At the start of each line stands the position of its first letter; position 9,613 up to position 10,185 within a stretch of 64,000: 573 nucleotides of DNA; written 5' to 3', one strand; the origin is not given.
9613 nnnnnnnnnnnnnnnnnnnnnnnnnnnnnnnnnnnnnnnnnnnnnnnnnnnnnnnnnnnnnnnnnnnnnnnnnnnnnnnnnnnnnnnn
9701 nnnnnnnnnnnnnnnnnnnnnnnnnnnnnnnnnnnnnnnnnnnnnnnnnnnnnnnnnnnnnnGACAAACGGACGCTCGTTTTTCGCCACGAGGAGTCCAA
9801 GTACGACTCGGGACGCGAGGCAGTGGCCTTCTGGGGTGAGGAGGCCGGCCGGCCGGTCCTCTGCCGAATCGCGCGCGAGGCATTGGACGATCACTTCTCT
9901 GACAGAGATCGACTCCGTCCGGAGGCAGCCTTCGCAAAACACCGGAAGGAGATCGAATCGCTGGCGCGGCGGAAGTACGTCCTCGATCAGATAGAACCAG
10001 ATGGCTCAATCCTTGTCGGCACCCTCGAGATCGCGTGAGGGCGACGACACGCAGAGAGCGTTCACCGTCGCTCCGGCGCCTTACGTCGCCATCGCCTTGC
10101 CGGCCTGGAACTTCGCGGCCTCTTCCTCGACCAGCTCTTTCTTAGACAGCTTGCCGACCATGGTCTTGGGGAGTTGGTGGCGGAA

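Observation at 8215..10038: Low-GC islet with a reverse-order HipA kinase and an overlapping downstream HTH protein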

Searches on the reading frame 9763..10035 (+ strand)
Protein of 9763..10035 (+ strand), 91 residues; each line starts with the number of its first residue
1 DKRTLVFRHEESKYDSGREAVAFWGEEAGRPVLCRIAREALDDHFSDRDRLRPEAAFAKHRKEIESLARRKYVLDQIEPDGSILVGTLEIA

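Call 29: search_solved_structures(query=window:9763-10035:+, max_evalue=10, show_alignments=4)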
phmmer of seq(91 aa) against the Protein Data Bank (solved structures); distinct sequences matched with E-value up to 10: 1.
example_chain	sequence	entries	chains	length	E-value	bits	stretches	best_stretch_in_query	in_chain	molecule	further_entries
5le2_A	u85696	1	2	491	0.17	15.8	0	39-70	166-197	DDD_D12_15_D12_15_D12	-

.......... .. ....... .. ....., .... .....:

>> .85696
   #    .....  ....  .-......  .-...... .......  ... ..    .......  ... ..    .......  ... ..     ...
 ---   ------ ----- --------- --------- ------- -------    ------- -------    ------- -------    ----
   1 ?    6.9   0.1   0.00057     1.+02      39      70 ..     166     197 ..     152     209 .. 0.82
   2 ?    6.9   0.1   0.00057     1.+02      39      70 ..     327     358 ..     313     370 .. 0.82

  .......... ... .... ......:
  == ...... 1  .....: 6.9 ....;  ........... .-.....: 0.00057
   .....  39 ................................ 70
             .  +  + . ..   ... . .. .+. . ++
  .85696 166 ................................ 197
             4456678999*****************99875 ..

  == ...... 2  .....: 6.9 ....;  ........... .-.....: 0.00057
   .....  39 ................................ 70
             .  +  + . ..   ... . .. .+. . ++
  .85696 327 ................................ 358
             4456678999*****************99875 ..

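Call 58: search_protein_representatives(protein=window:9766-10035:+)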
Query: 90 residues. Proteins with E-value up to 0.001 (for the whole library): 239; up to 1e-10: 38; up to 1e-30: 0. The best 150 are listed.
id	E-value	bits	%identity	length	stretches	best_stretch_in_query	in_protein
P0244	3.1e-25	104.4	65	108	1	16-90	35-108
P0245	1.4e-24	102.3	62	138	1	2-86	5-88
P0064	3.9e-22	94.5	60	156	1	1-86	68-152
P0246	1.2e-21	93.0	56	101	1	2-89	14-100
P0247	3.1e-19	85.2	63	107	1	23-90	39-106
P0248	2.1e-17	79.4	61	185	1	1-70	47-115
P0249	2.2e-17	79.3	54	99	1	17-90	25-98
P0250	2.6e-17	79.1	61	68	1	24-89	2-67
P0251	6.9e-17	77.7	57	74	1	19-88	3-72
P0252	7.0e-17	77.7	51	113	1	1-86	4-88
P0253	1.1e-16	77.1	47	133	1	2-89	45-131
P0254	7.9e-16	74.3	69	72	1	36-90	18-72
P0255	1.0e-15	74.0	70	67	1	35-90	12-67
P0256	1.7e-15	73.3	62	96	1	16-72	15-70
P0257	8.3e-15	71.1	42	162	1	4-89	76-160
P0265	1.5e-12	63.9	40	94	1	1-86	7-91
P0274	1.5e-11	60.7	32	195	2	4-85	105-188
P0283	1.9e-10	57.2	42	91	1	2-88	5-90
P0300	3.3e-09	53.2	44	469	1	4-89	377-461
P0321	8.2e-08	48.8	41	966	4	18-46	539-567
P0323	1.3e-07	48.1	40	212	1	4-86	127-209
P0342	7.5e-07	45.7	33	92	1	4-86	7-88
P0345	8.9e-07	45.5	38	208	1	4-89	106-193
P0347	1.1e-06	45.2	38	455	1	4-89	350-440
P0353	1.7e-06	44.5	37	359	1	5-89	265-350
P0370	8.7e-06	42.3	41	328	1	5-88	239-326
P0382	1.6e-05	41.5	40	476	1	11-88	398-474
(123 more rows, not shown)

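Call 59: search_protein_families(library=pfam, proteins=[P0321, P0353, P0370, P0347, P0382, P0300, P0323, P0345, P0274, P0257], max_evalue=0.001)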
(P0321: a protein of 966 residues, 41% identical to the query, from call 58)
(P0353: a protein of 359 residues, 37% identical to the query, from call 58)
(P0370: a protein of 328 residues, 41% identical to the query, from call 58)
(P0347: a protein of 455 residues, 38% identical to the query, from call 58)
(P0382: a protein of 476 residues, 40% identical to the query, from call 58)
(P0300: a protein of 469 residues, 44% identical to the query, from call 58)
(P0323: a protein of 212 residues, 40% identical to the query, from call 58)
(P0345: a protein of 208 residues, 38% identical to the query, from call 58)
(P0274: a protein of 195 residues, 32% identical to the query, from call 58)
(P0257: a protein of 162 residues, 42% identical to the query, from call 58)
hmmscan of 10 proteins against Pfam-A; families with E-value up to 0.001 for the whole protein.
P0321 (966 aa): 10 families
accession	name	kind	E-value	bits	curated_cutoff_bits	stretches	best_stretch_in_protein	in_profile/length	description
PF00560.39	LRR_1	-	5.7e-43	136.1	20.6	0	338-360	1-23/23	Leucine Rich Repeat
PF12799.13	LRR_4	-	6.6e-33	112.4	27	3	338-373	2-36/44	Leucine Rich repeats (2 copies)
PF13855.12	LRR_8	-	1.8e-28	98.5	27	2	195-253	3-61/61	Leucine rich repeat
PF23598.1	LRR_14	-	7.7e-26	91.1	40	2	163-319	16-173/353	Leucine-rich repeat region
PF04151.21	PPC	-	2.1e-16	61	25.9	0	475-543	1-70/70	Bacterial pre-peptidase C-terminal domain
PF22371.1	P7_N_core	-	6.5e-07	29.8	27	0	442-493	46-98/108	Core protein P7, N-terminal core domain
PF25019.1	LRR_R13L1-DRL21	-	4.9e-06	26.9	27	0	305-346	84-126/127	R13L1/DRL21 LRRs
PF12396.14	DUF3659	-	0.00068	19.9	24.8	0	445-461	43-59/61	Protein of unknown function (DUF3659)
PF20826.3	PHD_5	-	0.00071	20.1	27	0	474-506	17-49/56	PhD finger domain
PF13516.12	LRR_6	-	0.00071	19.9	23.4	0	361-374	3-16/24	Leucine Rich repeat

P0353 (359 aa): 2 families
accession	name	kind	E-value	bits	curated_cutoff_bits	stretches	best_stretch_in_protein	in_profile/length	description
PF12281.14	NTP_transf_8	-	1.7e-66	224.8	26.3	1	17-223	3-217/218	Nucleotidyltransferase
PF07369.16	DUF1488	-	6.4e-16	58.6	22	1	265-345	2-82/82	Protein of unknown function (DUF1488)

P0370 (328 aa): 1 family
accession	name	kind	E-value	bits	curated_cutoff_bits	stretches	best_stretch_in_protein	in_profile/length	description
PF07369.16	DUF1488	-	2.5e-17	63.1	22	1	238-320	1-80/82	Protein of unknown function (DUF1488)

P0347 (455 aa): 2 families
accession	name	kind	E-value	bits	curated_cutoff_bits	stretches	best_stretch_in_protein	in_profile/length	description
PF12281.14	NTP_transf_8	-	3.4e-70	236.8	26.3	1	104-309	3-217/218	Nucleotidyltransferase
PF07369.16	DUF1488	-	5.6e-12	45.9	22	1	350-425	1-72/82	Protein of unknown function (DUF1488)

P0382 (476 aa): 3 families
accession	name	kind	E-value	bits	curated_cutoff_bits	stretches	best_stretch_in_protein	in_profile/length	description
PF07369.16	DUF1488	-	1.9e-19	69.9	22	1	393-469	2-81/82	Protein of unknown function (DUF1488)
PF08357.16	SEFIR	-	2.3e-17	64.1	23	1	5-111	1-101/150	SEFIR domain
PF13676.11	TIR_2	-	2e-15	57.8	28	1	7-141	1-118/122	TIR domain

P0300 (469 aa): 2 families
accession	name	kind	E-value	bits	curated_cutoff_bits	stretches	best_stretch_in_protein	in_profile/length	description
PF07369.16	DUF1488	-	4.7e-14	52.6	22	1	377-455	1-81/82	Protein of unknown function (DUF1488)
PF02661.23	Fic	-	4.7e-13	50.2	24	1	244-326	20-93/93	Fic/DOC family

P0323 (212 aa): 1 family
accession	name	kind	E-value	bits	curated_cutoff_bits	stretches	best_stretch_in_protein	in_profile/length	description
PF07369.16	DUF1488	-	1.1e-17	64.2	22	1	127-206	1-81/82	Protein of unknown function (DUF1488)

P0345 (208 aa): 2 families
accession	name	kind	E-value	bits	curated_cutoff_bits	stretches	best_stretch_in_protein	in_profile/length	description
PF12281.14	NTP_transf_8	-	1.9e-17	64.4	26.3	1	2-65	151-217/218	Nucleotidyltransferase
PF07369.16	DUF1488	-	1.3e-10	41.6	22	1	106-176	1-70/82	Protein of unknown function (DUF1488)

P0274 (195 aa): 1 family
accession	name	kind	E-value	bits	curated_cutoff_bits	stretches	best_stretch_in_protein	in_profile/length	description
PF07369.16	DUF1488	-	5.8e-28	97.2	22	2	106-185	2-80/82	Protein of unknown function (DUF1488)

P0257 (162 aa): 1 family
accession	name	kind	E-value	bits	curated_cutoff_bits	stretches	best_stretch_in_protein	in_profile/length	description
PF07369.16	DUF1488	-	4.9e-18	65.4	22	1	77-154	2-81/82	Protein of unknown function (DUF1488)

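Call 60: find_encoding_contigs(protein=P0265, flank=3000, max_places=5)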
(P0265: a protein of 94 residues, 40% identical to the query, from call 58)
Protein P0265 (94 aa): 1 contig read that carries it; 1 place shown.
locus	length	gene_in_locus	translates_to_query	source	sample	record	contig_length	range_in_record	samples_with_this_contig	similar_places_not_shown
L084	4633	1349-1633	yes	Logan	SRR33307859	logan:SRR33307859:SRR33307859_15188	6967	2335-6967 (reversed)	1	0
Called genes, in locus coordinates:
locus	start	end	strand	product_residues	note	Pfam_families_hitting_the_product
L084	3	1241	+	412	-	PF13657:Couple_hipA, PF07804:HipA_C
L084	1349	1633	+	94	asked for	PF07369:DUF1488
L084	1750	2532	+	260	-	-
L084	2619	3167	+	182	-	-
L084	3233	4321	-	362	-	PF00491:Arginase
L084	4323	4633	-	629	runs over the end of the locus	PF02784:Orn_Arg_deC_N, PF17810:Arg_decarb_HB, PF17944:Arg_decarbox_C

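Call 61: find_encoding_contigs(protein=P0283, flank=3000, max_places=5)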
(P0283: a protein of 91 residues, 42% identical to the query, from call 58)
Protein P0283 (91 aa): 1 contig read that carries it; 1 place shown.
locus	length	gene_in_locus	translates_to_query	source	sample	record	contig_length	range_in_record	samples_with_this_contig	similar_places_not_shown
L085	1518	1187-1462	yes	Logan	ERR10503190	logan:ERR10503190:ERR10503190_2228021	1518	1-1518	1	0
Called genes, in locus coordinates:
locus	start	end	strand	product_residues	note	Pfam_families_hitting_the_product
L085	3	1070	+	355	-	?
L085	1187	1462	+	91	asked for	PF07369:DUF1488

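Call 62: find_encoding_contigs(protein=P0342, flank=3000, max_places=5)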
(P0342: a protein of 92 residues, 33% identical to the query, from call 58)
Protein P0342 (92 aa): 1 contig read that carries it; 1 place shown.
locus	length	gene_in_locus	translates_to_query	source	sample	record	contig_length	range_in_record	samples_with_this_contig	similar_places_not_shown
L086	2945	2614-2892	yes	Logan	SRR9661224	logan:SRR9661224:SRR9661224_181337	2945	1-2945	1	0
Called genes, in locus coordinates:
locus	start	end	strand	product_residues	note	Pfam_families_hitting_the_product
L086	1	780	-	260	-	?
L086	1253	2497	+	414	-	PF13657:Couple_hipA, PF07804:HipA_C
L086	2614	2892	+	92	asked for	PF07369:DUF1488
